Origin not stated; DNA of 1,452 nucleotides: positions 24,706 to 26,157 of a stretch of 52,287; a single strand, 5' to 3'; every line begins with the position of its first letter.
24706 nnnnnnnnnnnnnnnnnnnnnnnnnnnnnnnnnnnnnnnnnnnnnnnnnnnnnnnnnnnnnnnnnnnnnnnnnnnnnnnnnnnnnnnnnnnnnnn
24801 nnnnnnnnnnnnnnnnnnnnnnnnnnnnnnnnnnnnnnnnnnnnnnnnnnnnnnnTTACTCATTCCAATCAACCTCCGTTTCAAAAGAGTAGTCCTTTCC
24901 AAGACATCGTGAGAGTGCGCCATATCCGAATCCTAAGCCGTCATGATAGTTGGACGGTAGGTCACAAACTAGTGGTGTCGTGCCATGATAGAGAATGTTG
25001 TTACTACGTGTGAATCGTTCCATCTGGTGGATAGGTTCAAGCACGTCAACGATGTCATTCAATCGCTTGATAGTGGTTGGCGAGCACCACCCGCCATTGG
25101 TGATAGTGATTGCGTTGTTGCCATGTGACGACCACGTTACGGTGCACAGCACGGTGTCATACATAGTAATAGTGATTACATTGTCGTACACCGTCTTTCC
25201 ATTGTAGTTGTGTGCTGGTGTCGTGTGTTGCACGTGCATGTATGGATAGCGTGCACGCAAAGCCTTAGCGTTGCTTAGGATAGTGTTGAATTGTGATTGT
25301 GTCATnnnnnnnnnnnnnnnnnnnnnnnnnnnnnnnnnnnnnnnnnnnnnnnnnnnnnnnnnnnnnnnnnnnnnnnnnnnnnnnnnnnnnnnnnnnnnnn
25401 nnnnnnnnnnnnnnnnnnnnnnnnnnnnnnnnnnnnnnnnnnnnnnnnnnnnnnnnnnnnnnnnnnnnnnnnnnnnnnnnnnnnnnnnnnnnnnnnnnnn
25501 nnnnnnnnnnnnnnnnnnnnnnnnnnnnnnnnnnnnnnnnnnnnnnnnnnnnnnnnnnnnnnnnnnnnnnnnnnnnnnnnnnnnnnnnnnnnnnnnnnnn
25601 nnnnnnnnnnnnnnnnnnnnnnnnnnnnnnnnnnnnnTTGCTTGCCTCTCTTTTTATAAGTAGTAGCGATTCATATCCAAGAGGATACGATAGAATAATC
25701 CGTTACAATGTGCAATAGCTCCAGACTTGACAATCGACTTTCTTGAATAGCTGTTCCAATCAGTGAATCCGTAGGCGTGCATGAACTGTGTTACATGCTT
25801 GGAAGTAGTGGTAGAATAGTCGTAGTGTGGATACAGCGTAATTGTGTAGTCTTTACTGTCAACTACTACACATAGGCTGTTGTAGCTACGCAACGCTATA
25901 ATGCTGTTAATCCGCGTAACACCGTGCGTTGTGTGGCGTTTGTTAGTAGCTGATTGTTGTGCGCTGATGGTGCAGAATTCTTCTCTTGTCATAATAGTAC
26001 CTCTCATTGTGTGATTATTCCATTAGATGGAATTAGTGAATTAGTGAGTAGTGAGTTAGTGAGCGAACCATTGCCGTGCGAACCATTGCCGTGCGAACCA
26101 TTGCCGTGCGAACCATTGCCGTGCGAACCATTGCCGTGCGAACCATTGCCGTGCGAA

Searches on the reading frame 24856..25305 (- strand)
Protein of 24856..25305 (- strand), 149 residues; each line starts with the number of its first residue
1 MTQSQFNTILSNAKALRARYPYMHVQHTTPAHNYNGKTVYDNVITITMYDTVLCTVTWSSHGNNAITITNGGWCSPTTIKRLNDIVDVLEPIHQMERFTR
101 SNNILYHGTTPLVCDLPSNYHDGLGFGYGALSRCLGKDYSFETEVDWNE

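Call 49: search_protein_families(library=phrogs, proteins=[window:24856-25305:-], max_evalue=0.001)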
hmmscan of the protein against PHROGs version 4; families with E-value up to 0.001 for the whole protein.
window:24856-25305:- (149 aa): 2 families
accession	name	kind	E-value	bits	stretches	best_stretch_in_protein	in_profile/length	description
phrog_554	-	unknown function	1.7e-05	26.1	1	35-88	22-73/109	-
phrog_16548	-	unknown function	0.00064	20.7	1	20-89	22-84/119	-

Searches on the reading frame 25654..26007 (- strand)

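Call 49: search_protein_families(library=phrogs, proteins=[window:25654-26007:-], max_evalue=0.001)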
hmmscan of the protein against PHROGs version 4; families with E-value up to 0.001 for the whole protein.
window:25654-26007:- (117 aa): 1 family
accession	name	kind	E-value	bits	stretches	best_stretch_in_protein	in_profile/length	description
phrog_4264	-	unknown function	1.2e-05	26.5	1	14-94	16-87/93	-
